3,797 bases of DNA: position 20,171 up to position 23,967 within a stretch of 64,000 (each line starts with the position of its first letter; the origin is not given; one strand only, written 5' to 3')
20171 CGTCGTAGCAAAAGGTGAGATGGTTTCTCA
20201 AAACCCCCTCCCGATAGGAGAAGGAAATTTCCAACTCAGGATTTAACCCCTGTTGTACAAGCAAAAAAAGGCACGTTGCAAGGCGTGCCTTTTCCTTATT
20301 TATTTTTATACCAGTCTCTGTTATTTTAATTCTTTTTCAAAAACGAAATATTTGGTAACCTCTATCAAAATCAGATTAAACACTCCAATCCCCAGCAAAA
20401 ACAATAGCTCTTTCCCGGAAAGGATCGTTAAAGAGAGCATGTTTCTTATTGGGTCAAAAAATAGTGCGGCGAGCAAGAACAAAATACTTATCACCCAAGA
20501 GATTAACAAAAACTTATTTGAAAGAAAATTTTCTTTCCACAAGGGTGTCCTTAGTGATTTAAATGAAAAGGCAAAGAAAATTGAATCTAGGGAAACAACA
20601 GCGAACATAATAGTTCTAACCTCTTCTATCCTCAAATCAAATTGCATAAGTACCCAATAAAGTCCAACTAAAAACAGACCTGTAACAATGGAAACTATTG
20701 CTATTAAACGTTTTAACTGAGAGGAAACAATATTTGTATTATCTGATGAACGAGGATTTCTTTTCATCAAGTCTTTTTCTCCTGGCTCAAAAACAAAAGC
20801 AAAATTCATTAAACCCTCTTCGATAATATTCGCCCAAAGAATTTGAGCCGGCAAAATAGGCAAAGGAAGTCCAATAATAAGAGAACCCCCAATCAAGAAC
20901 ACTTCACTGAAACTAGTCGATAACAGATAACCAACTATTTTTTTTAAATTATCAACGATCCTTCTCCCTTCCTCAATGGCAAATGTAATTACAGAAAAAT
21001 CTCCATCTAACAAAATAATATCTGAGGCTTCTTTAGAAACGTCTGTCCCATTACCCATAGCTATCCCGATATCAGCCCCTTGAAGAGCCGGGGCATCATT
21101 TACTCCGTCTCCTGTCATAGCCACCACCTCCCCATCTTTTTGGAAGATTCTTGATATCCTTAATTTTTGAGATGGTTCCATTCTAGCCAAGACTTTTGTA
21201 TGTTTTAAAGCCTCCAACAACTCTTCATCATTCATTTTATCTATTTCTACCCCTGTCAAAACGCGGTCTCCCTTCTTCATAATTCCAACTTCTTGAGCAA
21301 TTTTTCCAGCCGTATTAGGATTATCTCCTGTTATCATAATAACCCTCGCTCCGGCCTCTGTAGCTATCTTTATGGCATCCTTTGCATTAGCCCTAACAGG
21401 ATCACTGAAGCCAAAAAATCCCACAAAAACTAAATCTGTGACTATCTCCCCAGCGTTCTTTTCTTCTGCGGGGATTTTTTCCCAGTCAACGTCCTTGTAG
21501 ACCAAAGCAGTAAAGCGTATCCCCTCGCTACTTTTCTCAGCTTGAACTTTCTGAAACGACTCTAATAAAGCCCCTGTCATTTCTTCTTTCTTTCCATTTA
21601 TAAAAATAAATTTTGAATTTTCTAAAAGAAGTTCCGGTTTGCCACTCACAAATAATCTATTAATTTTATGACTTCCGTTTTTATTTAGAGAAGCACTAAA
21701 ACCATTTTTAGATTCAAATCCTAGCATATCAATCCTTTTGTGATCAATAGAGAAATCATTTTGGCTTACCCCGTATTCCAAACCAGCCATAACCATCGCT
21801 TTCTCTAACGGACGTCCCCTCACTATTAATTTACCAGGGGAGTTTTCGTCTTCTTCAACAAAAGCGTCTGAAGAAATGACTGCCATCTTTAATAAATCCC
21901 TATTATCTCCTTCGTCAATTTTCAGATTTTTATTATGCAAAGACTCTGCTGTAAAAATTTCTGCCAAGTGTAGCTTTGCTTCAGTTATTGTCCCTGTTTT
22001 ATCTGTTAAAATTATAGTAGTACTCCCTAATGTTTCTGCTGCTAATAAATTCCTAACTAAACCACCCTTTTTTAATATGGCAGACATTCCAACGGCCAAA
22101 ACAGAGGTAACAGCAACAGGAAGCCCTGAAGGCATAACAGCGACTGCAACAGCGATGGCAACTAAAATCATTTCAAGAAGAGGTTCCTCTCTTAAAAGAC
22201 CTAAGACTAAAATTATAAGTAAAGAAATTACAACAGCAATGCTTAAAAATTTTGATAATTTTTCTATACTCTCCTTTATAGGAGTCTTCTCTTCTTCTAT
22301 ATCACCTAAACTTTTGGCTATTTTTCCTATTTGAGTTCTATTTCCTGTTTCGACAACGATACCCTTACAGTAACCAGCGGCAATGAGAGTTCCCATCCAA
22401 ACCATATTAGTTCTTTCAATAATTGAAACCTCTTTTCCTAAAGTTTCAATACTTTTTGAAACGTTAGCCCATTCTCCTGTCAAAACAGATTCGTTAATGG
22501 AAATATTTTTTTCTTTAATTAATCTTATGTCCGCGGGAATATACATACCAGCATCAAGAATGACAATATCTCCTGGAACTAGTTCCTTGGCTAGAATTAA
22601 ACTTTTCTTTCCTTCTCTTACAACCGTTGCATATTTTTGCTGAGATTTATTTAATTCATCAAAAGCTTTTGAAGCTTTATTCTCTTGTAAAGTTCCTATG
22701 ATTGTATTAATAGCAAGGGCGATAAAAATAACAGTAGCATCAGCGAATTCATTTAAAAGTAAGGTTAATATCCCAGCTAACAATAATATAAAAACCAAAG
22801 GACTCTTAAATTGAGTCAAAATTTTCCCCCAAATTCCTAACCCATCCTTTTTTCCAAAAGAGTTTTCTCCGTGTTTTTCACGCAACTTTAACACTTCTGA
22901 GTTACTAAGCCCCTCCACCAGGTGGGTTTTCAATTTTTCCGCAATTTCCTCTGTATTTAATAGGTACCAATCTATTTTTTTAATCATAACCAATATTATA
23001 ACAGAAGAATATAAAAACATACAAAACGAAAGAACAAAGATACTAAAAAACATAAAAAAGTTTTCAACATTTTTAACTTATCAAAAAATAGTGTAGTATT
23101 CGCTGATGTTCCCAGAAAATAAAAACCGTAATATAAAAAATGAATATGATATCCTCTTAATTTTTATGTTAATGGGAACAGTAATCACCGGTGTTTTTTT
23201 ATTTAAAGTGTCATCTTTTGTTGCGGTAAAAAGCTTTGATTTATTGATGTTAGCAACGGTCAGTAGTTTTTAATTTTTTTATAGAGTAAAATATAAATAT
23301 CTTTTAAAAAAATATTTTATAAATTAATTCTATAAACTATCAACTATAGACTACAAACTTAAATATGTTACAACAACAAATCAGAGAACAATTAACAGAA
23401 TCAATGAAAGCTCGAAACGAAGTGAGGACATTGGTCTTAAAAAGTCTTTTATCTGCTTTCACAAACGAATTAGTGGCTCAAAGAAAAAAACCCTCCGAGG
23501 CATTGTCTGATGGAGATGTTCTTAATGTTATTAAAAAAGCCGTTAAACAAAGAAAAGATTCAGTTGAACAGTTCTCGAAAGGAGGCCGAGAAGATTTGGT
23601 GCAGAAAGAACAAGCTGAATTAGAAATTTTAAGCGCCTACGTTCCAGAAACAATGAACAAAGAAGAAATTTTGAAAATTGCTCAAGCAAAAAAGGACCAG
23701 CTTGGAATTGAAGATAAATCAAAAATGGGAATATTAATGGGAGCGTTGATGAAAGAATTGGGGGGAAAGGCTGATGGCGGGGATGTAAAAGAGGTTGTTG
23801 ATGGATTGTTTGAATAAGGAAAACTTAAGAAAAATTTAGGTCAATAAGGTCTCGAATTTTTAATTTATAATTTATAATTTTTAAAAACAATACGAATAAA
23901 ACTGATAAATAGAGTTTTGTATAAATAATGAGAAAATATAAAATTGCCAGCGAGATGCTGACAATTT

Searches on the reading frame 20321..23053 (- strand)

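Call 59: search_protein_families(library=pfam, proteins=[window:20321-23053:-], max_evalue=0.001)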
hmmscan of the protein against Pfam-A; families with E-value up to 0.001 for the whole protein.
window:20321-23053:- (910 aa): 6 families
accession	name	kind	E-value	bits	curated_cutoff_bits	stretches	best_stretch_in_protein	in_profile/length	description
PF00122.25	E1-E2_ATPase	-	1.3e-46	158.8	28.1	1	137-328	2-180/181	E1-E2 ATPase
PF00689.26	Cation_ATPase_C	-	1.8e-33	116.2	27.3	1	730-903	1-175/175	Cation transporting ATPase, C-terminus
PF00702.32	Hydrolase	-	4.5e-18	66.8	26.4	1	347-661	3-191/191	haloacid dehalogenase-like hydrolase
PF00690.31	Cation_ATPase_N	-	2.6e-16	59.4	20.4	1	29-96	1-68/69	Cation transporter/ATPase, N-terminus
PF08282.18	Hydrolase_3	-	3.7e-06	27.3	20.9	1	639-683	201-245/255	haloacid dehalogenase-like hydrolase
PF13246.12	Cation_ATPase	-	4.9e-06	26.9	21.7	1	401-483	9-91/91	Cation transport ATPase (P-type)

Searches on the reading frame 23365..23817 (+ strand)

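Call 59: search_protein_families(library=pfam, proteins=[window:23365-23817:+], max_evalue=0.001)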
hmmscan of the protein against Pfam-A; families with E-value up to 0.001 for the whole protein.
window:23365-23817:+ (150 aa): 2 families
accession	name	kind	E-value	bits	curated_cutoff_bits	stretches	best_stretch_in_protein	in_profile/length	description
PF09424.15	YqeY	-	3e-39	134.8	27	1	4-146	2-140/143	Yqey-like protein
PF02637.23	GatB_Yqey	-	6.6e-06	26.5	27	1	101-145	100-144/148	GatB domain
